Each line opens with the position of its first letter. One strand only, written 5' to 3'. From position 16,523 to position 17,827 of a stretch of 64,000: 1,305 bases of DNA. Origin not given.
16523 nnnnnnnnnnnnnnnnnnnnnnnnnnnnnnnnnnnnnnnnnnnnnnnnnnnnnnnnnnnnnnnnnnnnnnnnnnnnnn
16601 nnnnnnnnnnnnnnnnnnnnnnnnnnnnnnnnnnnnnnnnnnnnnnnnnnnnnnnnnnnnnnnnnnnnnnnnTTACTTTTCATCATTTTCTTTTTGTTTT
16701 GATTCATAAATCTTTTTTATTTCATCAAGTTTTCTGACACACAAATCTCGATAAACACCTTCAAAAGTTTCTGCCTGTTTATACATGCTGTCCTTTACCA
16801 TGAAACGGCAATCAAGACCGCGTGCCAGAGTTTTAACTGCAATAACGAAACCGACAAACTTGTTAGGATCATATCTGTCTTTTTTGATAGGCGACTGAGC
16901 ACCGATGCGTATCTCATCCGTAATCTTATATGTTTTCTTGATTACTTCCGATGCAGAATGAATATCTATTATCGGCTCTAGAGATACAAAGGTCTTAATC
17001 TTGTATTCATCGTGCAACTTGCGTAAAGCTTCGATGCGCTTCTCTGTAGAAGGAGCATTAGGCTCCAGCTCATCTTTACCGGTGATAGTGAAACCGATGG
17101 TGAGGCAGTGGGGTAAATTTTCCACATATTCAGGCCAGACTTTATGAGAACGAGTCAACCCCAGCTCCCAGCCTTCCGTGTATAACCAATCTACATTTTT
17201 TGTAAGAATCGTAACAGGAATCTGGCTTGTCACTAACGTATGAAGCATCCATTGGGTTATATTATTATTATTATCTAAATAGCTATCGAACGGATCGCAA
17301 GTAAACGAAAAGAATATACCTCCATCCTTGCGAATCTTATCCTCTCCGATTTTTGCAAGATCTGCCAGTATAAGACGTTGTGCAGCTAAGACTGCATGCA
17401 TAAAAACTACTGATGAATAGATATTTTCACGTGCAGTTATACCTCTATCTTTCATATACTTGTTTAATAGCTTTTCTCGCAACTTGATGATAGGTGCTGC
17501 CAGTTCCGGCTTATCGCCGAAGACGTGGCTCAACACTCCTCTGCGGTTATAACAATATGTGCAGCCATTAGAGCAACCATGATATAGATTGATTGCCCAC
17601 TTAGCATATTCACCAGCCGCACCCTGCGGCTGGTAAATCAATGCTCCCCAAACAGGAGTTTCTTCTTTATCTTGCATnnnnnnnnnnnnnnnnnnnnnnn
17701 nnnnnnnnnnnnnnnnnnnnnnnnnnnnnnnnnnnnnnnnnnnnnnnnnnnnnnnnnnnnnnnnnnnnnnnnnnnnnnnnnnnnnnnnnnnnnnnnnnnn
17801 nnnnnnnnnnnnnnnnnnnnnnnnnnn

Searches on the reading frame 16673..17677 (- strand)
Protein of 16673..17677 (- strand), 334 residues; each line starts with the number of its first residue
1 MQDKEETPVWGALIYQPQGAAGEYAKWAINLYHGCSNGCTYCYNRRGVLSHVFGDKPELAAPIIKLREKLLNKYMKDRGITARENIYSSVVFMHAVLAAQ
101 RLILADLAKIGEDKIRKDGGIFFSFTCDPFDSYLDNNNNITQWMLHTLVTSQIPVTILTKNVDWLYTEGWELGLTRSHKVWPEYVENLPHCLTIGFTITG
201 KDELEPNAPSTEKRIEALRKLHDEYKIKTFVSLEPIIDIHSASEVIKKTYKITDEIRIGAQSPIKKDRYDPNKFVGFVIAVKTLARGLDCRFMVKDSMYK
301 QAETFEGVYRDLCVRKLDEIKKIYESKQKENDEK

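Call 43: search_protein_families(library=phrogs, proteins=[window:16673-17677:-], max_evalue=0.001)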
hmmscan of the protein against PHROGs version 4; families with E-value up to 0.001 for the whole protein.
window:16673-17677:- (334 aa): 2 families
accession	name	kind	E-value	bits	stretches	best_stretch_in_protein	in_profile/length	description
phrog_13321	-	unknown function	8.2e-09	36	1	23-254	40-220/307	-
phrog_2045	-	unknown function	0.00085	19.8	0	23-260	8-198/299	-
